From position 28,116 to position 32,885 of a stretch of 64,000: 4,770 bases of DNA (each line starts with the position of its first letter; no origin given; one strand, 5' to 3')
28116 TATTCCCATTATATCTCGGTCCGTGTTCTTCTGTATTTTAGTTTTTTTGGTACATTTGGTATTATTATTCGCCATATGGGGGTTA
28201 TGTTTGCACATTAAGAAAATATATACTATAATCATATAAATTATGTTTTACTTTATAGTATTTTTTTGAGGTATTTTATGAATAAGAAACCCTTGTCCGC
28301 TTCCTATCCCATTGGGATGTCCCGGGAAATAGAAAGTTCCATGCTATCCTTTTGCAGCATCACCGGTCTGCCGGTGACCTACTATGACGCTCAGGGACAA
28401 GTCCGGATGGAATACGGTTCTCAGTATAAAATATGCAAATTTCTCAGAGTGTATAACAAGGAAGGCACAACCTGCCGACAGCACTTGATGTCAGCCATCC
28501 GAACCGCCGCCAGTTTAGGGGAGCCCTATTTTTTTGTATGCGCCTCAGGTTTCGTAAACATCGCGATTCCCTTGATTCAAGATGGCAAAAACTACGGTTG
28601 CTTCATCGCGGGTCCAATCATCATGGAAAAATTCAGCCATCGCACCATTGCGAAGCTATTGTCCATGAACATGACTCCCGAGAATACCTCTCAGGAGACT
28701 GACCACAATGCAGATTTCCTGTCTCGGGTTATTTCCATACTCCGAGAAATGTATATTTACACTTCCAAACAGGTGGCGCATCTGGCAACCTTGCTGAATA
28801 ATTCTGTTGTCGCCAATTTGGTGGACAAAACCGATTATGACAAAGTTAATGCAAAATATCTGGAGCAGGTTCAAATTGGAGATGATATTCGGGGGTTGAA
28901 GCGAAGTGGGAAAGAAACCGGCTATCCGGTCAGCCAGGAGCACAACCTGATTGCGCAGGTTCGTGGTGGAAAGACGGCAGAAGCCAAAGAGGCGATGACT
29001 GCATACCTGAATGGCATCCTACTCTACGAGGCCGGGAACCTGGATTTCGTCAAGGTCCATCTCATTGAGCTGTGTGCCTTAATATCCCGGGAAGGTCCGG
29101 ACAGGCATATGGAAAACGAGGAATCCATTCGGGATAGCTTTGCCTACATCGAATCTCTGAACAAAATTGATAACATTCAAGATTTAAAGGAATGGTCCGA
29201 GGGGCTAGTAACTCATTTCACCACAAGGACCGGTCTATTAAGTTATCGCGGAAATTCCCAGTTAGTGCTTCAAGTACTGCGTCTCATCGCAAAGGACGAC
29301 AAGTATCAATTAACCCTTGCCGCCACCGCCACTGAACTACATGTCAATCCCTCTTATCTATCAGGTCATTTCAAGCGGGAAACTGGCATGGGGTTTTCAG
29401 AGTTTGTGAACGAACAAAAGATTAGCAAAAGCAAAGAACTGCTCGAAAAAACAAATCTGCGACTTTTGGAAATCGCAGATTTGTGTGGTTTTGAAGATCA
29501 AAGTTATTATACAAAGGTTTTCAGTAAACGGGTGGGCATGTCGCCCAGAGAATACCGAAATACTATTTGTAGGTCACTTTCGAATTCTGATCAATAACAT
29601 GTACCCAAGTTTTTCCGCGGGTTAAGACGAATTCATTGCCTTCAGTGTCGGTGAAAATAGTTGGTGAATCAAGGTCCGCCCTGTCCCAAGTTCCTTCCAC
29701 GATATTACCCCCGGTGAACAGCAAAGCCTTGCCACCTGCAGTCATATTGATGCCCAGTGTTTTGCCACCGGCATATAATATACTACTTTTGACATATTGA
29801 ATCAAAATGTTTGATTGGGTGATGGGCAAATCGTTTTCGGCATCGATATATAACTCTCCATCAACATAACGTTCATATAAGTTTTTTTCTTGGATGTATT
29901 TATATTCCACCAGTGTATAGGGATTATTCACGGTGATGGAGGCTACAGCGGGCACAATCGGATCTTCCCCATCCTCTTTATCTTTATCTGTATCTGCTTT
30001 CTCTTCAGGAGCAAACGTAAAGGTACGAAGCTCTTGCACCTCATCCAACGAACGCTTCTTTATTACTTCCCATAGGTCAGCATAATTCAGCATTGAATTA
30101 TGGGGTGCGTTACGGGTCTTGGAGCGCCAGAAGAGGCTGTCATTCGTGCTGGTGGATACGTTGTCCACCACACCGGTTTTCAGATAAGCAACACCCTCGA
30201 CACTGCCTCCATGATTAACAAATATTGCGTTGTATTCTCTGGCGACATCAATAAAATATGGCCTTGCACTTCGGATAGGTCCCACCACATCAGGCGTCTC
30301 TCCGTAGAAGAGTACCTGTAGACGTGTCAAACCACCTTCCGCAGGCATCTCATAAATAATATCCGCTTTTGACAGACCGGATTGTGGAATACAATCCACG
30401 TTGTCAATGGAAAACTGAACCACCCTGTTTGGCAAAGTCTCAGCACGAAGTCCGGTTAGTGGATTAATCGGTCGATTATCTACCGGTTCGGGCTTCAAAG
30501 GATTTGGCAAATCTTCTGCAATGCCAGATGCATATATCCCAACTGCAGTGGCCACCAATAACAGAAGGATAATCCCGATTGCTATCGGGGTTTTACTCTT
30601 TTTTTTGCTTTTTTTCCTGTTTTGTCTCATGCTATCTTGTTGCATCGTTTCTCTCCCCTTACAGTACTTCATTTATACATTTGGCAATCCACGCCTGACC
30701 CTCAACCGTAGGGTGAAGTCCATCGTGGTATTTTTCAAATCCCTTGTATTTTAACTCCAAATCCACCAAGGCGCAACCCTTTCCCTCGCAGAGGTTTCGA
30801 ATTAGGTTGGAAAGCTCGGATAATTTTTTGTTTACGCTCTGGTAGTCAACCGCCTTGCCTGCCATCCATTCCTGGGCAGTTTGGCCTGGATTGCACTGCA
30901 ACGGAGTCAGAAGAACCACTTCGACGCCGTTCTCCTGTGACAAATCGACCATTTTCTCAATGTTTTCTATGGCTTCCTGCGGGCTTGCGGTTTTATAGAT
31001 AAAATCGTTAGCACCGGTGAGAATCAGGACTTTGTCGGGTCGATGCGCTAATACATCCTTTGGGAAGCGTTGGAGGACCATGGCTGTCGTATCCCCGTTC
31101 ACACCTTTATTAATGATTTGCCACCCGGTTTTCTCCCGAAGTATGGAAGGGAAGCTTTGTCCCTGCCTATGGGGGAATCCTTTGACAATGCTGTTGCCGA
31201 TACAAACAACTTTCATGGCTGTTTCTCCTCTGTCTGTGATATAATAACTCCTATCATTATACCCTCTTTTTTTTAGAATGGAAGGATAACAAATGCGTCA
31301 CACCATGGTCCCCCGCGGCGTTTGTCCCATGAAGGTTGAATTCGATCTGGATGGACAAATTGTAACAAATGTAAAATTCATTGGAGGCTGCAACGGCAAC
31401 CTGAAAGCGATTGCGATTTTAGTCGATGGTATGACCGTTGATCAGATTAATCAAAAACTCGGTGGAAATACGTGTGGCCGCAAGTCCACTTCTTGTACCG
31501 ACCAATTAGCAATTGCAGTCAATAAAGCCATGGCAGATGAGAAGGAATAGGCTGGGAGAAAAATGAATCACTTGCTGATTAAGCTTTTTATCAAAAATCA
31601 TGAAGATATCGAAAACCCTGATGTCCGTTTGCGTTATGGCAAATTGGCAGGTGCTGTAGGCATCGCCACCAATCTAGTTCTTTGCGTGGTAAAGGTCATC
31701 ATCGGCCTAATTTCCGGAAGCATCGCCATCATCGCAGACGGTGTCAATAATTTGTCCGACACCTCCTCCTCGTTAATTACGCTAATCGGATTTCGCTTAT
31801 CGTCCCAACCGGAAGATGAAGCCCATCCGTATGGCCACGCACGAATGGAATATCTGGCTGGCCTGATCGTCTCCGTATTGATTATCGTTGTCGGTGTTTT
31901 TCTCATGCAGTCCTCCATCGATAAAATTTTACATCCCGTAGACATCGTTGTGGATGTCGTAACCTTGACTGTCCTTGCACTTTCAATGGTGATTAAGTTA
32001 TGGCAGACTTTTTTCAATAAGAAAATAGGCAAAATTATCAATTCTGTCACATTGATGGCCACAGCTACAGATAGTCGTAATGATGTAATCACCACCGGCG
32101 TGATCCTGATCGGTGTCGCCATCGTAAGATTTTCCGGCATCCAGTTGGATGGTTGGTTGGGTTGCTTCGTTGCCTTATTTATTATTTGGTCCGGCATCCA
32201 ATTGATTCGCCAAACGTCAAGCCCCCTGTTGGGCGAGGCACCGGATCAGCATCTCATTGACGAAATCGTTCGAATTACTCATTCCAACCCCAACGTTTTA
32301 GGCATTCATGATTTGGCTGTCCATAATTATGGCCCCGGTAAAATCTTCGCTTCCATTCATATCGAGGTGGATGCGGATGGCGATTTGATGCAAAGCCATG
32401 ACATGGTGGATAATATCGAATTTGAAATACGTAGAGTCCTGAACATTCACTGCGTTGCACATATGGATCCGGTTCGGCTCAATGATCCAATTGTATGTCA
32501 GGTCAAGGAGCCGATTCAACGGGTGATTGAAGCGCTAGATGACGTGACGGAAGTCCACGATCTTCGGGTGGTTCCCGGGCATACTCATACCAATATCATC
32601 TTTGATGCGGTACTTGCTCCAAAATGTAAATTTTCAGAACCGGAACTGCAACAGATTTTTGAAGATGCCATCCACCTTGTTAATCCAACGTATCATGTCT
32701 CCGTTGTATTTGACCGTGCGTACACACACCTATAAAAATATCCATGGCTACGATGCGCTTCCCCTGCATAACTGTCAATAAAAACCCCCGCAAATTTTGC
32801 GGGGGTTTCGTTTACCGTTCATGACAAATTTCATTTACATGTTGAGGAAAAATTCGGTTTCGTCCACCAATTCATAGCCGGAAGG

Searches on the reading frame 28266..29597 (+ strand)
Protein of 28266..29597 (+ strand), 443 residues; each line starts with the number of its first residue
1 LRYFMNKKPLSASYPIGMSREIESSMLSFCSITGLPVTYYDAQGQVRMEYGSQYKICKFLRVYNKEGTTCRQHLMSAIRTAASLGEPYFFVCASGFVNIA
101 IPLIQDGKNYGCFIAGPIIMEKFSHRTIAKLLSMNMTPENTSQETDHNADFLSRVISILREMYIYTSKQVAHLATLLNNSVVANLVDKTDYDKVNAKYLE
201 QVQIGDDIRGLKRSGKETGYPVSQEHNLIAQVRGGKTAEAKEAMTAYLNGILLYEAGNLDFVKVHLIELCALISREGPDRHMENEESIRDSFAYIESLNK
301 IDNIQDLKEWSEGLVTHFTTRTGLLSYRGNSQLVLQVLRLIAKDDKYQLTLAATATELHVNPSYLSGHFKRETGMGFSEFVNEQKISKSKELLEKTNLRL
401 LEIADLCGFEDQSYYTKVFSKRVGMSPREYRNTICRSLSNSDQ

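Call 9: search_protein_families(library=pfam, proteins=[window:28266-29597:+])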
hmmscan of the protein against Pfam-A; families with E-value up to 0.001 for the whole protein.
window:28266-29597:+ (443 aa): 3 families
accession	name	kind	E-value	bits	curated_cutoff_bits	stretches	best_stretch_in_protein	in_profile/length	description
PF00165.29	HTH_AraC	-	2.7e-20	72.4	26.6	2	393-432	1-42/42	Bacterial regulatory helix-turn-helix proteins, AraC family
PF12833.13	HTH_18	-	4e-20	72.3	33.6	1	355-432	2-79/80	Helix-turn-helix domain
PF10114.15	PocR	-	1.7e-19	70.6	23.9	1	21-179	7-152/162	Sensory domain found in PocR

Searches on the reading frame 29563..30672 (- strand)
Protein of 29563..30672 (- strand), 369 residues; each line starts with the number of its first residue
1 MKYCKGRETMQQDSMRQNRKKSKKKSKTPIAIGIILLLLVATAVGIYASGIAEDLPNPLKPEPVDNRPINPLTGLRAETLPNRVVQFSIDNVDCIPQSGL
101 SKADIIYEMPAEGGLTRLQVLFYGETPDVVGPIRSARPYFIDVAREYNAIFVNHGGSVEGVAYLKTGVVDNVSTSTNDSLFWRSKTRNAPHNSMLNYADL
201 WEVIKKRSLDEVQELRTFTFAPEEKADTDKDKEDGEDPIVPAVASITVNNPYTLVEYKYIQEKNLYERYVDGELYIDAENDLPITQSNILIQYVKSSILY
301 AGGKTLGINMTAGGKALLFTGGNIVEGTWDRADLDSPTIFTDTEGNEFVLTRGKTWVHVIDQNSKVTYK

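Call 9: search_protein_families(library=pfam, proteins=[window:29563-30672:-])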
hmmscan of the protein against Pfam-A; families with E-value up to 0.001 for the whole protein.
window:29563-30672:- (369 aa): 2 families
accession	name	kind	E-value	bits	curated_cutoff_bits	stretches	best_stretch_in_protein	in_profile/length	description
PF11258.13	DUF3048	-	1.5e-39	135.9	25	1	72-208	1-146/148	Protein of unknown function (DUF3048) N-terminal domain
PF17479.7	DUF3048_C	-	1.6e-25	90.1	25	1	251-357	8-114/114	Protein of unknown function (DUF3048) C-terminal domain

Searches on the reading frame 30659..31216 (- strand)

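Call 9: search_protein_families(library=pfam, proteins=[window:30659-31216:-])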
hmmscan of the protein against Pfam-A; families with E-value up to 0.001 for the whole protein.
window:30659-31216:- (185 aa): 2 families
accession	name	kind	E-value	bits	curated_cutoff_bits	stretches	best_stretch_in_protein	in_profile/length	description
PF13472.12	Lipase_GDSL_2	-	3.9e-26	93.1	32.9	1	5-175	1-177/178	GDSL-like Lipase/Acylhydrolase family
PF00657.28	Lipase_GDSL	-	4.7e-18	66.5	23.6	1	3-181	1-208/208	GDSL-like Lipase/Acylhydrolase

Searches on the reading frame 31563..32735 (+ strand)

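Call 12: search_protein_families(library=pfam, proteins=[window:31563-32735:+])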
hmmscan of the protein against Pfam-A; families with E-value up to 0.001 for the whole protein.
window:31563-32735:+ (390 aa): 2 families
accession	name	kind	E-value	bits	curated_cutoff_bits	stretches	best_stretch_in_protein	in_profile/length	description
PF01545.26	Cation_efflux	-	2e-41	142.4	26.6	1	32-223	3-198/198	Cation efflux family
PF16916.11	ZT_dimer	-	2.1e-17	63.4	26.7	1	227-303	1-77/78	Dimerisation domain of Zinc Transporter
